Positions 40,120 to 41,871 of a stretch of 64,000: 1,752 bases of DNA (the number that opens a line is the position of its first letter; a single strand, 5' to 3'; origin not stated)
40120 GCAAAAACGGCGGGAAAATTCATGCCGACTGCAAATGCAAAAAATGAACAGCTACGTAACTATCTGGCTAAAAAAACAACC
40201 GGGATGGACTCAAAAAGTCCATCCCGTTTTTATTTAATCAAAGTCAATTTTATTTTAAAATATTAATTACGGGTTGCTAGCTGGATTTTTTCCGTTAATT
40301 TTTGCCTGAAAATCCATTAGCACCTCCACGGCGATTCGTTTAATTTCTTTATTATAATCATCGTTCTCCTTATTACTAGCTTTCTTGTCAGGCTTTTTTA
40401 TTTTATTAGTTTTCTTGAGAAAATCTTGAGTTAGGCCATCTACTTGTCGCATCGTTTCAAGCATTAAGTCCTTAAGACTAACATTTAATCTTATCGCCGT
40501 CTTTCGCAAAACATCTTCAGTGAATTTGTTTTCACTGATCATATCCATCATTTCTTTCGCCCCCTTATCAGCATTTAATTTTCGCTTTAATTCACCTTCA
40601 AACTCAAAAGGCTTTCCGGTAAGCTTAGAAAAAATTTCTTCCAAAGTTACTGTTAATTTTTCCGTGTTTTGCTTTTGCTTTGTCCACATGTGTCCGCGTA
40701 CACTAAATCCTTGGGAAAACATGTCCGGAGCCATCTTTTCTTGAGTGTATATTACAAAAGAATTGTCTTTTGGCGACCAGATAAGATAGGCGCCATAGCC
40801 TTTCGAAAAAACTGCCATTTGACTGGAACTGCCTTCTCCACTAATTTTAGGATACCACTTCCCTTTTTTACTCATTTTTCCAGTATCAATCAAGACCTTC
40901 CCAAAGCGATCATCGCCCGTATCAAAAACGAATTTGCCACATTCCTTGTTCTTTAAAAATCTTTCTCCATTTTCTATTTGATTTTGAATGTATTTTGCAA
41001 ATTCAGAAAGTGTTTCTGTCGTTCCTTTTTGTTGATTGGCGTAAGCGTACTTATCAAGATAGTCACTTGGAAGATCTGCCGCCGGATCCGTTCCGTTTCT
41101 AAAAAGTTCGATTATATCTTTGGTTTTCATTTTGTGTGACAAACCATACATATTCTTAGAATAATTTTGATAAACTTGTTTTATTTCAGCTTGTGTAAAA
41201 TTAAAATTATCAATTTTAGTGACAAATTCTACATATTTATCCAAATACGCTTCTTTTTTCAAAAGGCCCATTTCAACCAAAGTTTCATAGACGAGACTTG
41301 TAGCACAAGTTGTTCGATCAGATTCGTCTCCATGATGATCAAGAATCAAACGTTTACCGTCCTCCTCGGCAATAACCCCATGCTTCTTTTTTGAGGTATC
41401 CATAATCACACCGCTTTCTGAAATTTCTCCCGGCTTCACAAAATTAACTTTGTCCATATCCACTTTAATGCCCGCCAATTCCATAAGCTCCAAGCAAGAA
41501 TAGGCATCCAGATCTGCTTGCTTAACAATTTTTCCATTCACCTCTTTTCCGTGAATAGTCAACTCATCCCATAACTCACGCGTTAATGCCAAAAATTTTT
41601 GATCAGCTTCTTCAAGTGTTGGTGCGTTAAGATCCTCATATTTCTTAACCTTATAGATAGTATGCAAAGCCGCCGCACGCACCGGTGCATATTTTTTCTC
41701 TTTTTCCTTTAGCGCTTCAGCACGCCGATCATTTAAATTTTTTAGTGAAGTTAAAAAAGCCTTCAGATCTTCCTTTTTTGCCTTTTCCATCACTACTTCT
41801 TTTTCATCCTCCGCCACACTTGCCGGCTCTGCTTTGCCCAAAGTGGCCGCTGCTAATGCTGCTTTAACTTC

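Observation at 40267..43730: Second small-acidic-protein plus giant-membrane-protein module; the giant protein carries DHH-like motifs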

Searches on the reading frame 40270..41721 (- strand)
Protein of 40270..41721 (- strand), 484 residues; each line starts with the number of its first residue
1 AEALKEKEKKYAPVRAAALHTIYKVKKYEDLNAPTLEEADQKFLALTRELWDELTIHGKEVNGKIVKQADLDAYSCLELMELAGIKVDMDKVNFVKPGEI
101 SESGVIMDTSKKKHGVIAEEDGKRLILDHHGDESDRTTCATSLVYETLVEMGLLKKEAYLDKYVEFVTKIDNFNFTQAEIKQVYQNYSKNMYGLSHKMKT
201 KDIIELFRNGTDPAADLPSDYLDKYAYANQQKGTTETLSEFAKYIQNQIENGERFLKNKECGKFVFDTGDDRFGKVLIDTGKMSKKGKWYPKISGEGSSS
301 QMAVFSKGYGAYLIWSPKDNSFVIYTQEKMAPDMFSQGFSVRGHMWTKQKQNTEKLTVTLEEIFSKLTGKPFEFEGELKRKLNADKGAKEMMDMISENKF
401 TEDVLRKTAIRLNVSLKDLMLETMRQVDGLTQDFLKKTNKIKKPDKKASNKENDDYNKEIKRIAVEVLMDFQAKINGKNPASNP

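Call 17: search_solved_structures(query=A1, max_evalue=10, show_alignments=3)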
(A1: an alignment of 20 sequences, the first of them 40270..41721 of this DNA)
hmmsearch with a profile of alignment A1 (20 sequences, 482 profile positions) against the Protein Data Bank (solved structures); distinct sequences matched with E-value up to 10: 5.
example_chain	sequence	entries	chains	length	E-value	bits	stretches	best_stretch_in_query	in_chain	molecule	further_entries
5hdg_A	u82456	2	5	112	0.12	14.4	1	314-345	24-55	Heat shock factor protein 1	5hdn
7dcj_A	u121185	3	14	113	0.13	14.3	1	314-345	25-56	Heat shock factor protein 1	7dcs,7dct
2ldu_A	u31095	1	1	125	0.15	14.1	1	314-345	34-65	Heat shock factor protein 1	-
5d5u_B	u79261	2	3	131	0.17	13.9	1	314-345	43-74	Heat shock factor protein 1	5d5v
6osw_B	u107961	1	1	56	1.1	11.2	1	265-285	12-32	Forkhead box M1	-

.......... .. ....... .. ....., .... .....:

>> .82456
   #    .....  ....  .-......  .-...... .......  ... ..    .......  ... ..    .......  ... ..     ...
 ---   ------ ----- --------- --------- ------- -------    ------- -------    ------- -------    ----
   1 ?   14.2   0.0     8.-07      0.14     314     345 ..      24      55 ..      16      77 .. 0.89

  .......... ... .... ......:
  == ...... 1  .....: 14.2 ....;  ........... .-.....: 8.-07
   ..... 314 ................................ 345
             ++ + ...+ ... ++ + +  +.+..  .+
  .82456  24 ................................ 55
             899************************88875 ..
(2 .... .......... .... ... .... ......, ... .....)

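Call 24: predict_structure(alignment_id=A1)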
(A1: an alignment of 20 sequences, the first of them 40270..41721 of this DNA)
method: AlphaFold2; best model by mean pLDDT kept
length: 484 residues; sequences in the alignment: 20
mean_pLDDT: 89.7   pTM: 0.85
mean pLDDT of the five models: 89.7, 88.9, 88.4, 87.7, 86.8
residues with pLDDT >= 90: 311; 70-90: 148; 50-70: 18; < 50: 7
segments of 3 or more residues with pLDDT < 50: 481-484
pLDDT, mean of each block of 10 residues (from residue 1): 53 89 87 89 94 94 88 97 96 92 92 90 94 88 97 97 97 92 96 95 97 97 93 93 95 81 86 94 77 90 94 92 94 89 90 89 94 91 92 89 94 92 84 86 84 87 90 75 40
secondary structure, 60 per line:
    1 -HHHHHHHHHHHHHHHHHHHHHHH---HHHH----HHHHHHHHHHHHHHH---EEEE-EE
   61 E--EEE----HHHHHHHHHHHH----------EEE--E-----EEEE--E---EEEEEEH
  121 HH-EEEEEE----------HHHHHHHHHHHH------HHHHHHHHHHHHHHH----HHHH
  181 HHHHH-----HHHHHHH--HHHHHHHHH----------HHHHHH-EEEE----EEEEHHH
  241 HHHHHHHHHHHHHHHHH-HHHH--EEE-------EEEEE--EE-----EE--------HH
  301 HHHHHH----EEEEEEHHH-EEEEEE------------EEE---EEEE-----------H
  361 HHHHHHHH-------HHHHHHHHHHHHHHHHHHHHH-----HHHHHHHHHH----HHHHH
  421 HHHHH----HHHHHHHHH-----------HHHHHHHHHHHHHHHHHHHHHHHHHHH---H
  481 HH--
elements in order: H2-24 H28-31 H36-50 E54-57 E59-61 E64-66 H71-82 E93-95 E104-107 E114-119 E124-129 H140-151 H158-172 H177-185 H191-197 H200-208 H219-224 E226-229 E234-237 H238-257 H259-262 E265-267 E275-279 H299-306 E311-316 E321-326 E339-341 E345-348 H360-368 H376-396 H402-411 H416-425 H430-438 H450-476
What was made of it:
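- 40612..41049 (-): Second, DHHA1-like alpha/beta domain (residues ~784-929). It has no GGGH motif. Its own conserved residues are DTG, G833-K834, W874 and R901-G-H-M904. AF2 secondary structure (call 24).
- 40270..40596 (-): C-terminal helical bundle (residues ~935-1043). This element is duplicated in longer homologues. AF2 helices 376-476 of the model (call 24).
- On DHH phosphoesterase superfamily: AF2 pLDDT 89.7 (call 24).
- Closest known: NrnA / PggH / Pde2. Different: There is an extra N-terminal helical extension and a C-terminal helical bundle (call 24).
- The AF2 model of residues 560-1043 has pLDDT 89.7 and pTM 0.85 (call 24).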

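Call 27: fold_search(model_id=the predicted structure, library=pdb)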
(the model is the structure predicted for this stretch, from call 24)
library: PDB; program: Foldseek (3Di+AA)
matches with E <= 10: 78; with E <= 0.001: 2
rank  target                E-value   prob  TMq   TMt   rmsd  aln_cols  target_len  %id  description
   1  7d62_A                5.4e-05  1.00  0.34  0.52   6.7       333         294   13  pGpG-specific phosphodiesterase - PggH from Vibrio cholrae (released 2020-10-28)
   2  5j21_A                2.1e-04  1.00  0.31  0.43   9.0       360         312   11  Structure of Bacillus NanoRNase A (WT) (released 2017-08-02)
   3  8iu7_D                1.5e-03  0.99  0.27  0.37   9.9       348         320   12  Structure of Staphylococcus aureus NrnA (Pde2) in complex with Mg2+ (released 2024-04-24)
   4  8iu7_A                3.7e-03  0.97  0.28  0.39  10.6       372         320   10  Structure of Staphylococcus aureus NrnA (Pde2) in complex with Mg2+ (released 2024-04-24)
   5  3dev_A                5.7e-03  0.95  0.27  0.36   9.9       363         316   11  Crystal structure of SH1221 protein from Staphylococcus haemolyticus, Northeast Structural Genomics Consortium Target  (released 2008-08-05)
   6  2eb0_B                1.4e-02  0.51  0.17  0.24  14.9       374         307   12  Crystal structure of Methanococcus jannaschii putative family II inorganic pyrophosphatase (released 2007-08-07)
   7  9m0m                  1.2e-01  0.18  0.17  0.22  15.8       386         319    9  Crystal structure of a thermophilic family II inorganic pyrophosphatase in Thermodesulfobacterium commune (released 2026-03-04)
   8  3i0z_A                2.9e-01  0.15  0.15  0.17  11.2       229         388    9  Crystal structure of putative putative tagatose-6-phosphate ketose/aldose isomerase (NP_344614.1) from STREPTOCOCCUS P (released 2009-07-14)
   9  1wdj_A                9.6e-01  0.05  0.06  0.14  16.2       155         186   11  Crystal structure of TT1808 from Thermus thermophilus HB8 (released 2004-11-17)
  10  6saz_A                1.4e+00  0.18  0.11  0.24   6.5       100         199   15  Cleaved human fetuin-b in complex with crayfish astacin (released 2019-10-23)
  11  2xlr_B                1.4e+00  0.03  0.09  0.10  17.6       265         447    8  Joint-functions of protein residues and NADP(H) in oxygen-activation by flavin-containing monooxygenase: Asn78Asp muta (released 2010-09-15)
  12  6ht9_A                1.8e+00  0.21  0.12  0.25   6.4        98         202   13  Mouse fetuin-B in complex with crayfish astacin (released 2019-03-13)
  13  9y1l_B                1.8e+00  0.10  0.09  0.23   8.4       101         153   13  Crystal Structure of Putative Restriction Endonuclease Domain-Containing Protein from Leptospirillum ferriphilum YSK (released 2025-09-10)
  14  1ast                  1.8e+00  0.09  0.10  0.19   7.7        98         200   15  STRUCTURE OF ASTACIN AND IMPLICATIONS FOR ACTIVATION OF ASTACINS AND ZINC-LIGATION OF COLLAGENASES (released 1994-07-31)
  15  3k1s_H                2.0e+00  0.15  0.09  0.32  12.4       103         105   16  Crystal Structure of the PTS Cellobiose Specific Enzyme IIA from Bacillus anthracis (released 2009-10-13)
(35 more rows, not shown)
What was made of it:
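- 40612..41049 (-): Full-length Foldseek alignments to two-domain DHH/DHHA1 enzymes (call 27).
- On DHH phosphoesterase superfamily: Foldseek probability 0.95-1.00 to PggH, NrnA, Pde2 and SH1221, with alignments over 333-372 columns (call 27).
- Nothing else scores below E=0.1 (call 27). The DHH family includes RecJ and nanoRNases, and the fold hits are all nucleotide or oligonucleotide enzymes (call 27). The best fold hit is the pGpG-specific PggH, followed by NrnA and Pde2, which cleave dinucleotides (call 27).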

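Call 37: search_protein_representatives(alignment_id=A1)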
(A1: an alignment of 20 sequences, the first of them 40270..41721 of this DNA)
Query: 20 sequences, 482 profile positions. Proteins with E-value up to 0.001 (for the whole library): 531; up to 1e-10: 445; up to 1e-30: 269. The best 150 are listed.
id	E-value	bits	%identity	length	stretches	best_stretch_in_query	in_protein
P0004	6.4e-215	731.0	-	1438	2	2-479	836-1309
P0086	3.6e-206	702.1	-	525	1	3-479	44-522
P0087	2.5e-202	689.4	-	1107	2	7-479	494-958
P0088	1.4e-200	683.7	-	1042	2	3-479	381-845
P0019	5.2e-193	658.7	-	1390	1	5-471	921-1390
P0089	1.8e-191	653.7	-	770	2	4-476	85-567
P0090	6.3e-189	645.3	-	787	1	6-478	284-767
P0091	3.8e-188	642.7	-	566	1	8-479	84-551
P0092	3.7e-186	636.1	-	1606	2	4-478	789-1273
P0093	6.8e-184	628.7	-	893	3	7-476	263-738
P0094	9.1e-180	615.1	-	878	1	3-452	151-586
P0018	1.6e-179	614.2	-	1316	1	8-475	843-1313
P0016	1.8e-179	614.0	-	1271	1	5-475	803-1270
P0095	2.3e-179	613.7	-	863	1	6-478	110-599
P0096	1.4e-178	611.1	-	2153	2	9-474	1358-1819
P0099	1.3e-172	591.5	-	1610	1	5-480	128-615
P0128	1.4e-78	281.3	-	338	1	32-357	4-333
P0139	3.0e-71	257.2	-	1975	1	12-439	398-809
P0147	1.3e-68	248.5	-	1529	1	8-442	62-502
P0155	1.7e-66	241.5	-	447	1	7-396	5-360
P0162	3.2e-65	237.3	-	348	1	14-391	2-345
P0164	1.8e-64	234.8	-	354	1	8-391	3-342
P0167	3.4e-64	233.9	-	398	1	7-395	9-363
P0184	1.8e-59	218.4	-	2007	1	12-469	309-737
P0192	3.6e-58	214.0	-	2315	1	31-392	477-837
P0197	2.3e-57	211.4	-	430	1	25-432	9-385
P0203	2.8e-56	207.8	-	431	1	9-394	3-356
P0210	6.6e-56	206.6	-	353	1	14-376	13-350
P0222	1.1e-52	195.9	-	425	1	10-391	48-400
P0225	4.8e-52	193.9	-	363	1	35-378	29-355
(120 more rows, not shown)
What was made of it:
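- The same domain is fused to many unrelated architectures in more than 500 clusters (call 37), which is unlike a housekeeping signal-turnover enzyme.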

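Call 40: search_protein_families(library=pfam, proteins=[P0128, P0162, P0164, P0210, P0225, P0167, P0203, P0155, P0197, P0222], max_evalue=1)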
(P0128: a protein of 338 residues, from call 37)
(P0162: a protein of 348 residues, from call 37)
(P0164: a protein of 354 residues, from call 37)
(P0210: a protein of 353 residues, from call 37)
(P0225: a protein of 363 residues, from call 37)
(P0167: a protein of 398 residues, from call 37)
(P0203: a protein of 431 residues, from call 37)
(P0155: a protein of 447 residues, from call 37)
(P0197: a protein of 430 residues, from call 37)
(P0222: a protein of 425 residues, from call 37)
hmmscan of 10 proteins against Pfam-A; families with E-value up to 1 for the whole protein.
P0128 (338 aa): 5 families
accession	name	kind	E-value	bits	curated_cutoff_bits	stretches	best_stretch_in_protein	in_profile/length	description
PF05030.17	SSXT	-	0.05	13.6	26.2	0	144-176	18-49/62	SSXT protein (N-terminal region)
PF09279.17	EF-hand_like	-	0.066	14.2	21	0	124-173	9-59/86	Phosphoinositide-specific phospholipase C, efhand-like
PF10545.15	MADF_DNA_bdg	-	0.066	14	22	1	221-249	36-64/84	Alcohol dehydrogenase transcription factor Myb/SANT-like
PF13331.11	DUF4093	-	0.14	13.2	25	0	243-288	31-62/86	Domain of unknown function (DUF4093)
PF24406.1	nSTAND_NTPase4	-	0.42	11.2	27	0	113-148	14-48/58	Novel STAND NTPase 4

P0162 (348 aa): 2 families
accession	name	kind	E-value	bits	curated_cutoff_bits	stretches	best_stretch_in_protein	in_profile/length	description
PF19753.4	DUF6240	-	0.044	13.6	26.6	1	178-215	173-213/276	Family of unknown function (DUF6240)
PF01638.23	HxlR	-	0.06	13.6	20.8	0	170-228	18-77/91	HxlR-like helix-turn-helix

P0164 (354 aa): 2 families
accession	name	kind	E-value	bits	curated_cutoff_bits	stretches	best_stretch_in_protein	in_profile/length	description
PF16878.10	SIX1_SD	-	0.064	14.1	27.4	1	140-200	14-76/113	Transcriptional regulator, SIX1, N-terminal SD domain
PF01368.27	DHH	-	0.074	13.8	28.1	1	49-118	4-76/125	DHH family, N-terminal domain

P0210 (353 aa): 1 family
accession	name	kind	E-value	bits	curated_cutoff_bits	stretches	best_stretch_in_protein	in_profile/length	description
PF01368.27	DHH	-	0.22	12.2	28.1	1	73-136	9-76/125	DHH family, N-terminal domain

P0225 (363 aa): 1 family
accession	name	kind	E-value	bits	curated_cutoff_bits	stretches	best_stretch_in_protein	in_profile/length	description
PF13855.12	LRR_8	-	0.086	13.1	27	1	73-103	13-43/61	Leucine rich repeat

P0167 (398 aa): 0 families

P0203 (431 aa): 3 families
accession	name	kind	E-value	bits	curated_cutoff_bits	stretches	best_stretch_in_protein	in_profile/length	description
PF21796.3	Cac1_C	-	0.043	14.4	24.3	1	224-248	7-31/55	Chromatin assembly factor 1 subunit Cac1, C-terminal domain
PF06481.20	COX_ARM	-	0.09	13.1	23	1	12-45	3-35/46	COX Aromatic Rich Motif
PF06508.19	QueC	-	0.21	11.5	22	1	162-226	117-174/210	Queuosine biosynthesis protein QueC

P0155 (447 aa): 0 families

P0197 (430 aa): 4 families
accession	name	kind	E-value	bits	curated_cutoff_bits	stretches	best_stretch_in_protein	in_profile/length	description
PF19310.4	TOP_N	-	0.066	13.4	27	1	358-404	72-116/123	Neurolysin/Thimet oligopeptidase, N-terminal domain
PF07023.17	DUF1315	-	0.085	13.4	25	1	330-368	29-71/82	Protein of unknown function (DUF1315)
PF18055.7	RPN6_N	-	0.14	12.9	26.5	0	343-376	41-74/117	26S proteasome regulatory subunit RPN6 N-terminal domain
PF17095.10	CAMSAP_CC1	-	0.18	12.2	27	1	333-356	31-54/59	Spectrin-binding region of Ca2+-Calmodulin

P0222 (425 aa): 0 families
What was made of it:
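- On DHH phosphoesterase superfamily: Only sub-threshold hits (13.8 and 12.2 bits against 28.1) in 2 of 10 stand-alone relatives (call 40).
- Two of 10 stand-alone relatives give sub-threshold Pfam DHH hits at the correct profile positions (call 40).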

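Call 86: list_cluster_members(proteins=[P0086, P0096, P0099, P0128, P0139, P0147, P0162, P0184, P0192, P0210])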
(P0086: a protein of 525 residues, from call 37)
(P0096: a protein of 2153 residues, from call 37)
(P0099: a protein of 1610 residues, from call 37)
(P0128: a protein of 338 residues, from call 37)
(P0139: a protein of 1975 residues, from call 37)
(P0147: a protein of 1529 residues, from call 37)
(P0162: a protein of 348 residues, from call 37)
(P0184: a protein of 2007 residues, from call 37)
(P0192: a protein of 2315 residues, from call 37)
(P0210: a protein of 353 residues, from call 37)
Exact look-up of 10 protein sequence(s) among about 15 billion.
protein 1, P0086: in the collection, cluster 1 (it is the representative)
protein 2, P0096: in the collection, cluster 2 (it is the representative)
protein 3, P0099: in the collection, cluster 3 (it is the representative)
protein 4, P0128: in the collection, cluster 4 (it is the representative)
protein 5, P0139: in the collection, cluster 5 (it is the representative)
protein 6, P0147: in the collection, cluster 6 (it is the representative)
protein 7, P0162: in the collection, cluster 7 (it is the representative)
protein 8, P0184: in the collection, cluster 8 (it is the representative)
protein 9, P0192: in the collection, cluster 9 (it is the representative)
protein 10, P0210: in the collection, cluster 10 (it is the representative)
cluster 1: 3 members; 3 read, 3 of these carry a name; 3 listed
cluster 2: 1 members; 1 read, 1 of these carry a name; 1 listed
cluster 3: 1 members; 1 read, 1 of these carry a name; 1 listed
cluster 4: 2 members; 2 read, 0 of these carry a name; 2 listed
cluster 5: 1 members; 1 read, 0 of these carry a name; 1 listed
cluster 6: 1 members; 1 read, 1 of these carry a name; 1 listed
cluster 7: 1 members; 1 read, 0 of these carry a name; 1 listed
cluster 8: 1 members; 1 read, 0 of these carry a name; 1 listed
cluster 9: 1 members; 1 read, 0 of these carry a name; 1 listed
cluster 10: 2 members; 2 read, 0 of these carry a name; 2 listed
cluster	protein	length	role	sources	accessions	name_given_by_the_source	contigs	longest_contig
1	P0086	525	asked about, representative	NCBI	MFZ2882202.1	MAG: hypothetical protein WA019_03955, partial [Candidatus Moraniibacteriota bacterium]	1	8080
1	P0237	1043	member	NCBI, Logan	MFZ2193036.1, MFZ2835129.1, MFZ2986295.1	MAG: hypothetical protein WAV31_02230 [Candidatus Moraniibacteriota bacterium]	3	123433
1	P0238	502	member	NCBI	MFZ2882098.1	MAG: hypothetical protein WA019_03410, partial [Candidatus Moraniibacteriota bacterium]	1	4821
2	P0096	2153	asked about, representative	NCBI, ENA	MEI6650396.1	MAG: hypothetical protein WCL23_03090 [Candidatus Moraniibacteriota bacterium]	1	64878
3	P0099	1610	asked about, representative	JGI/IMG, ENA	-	hypothetical protein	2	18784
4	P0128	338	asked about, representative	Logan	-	-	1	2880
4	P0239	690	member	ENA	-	-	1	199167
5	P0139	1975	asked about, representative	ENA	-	-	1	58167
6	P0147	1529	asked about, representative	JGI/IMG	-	hypothetical protein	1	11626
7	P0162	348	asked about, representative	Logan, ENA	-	-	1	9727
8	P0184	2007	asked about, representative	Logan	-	-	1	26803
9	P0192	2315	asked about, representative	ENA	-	-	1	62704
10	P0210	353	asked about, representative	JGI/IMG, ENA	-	-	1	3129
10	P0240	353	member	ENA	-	-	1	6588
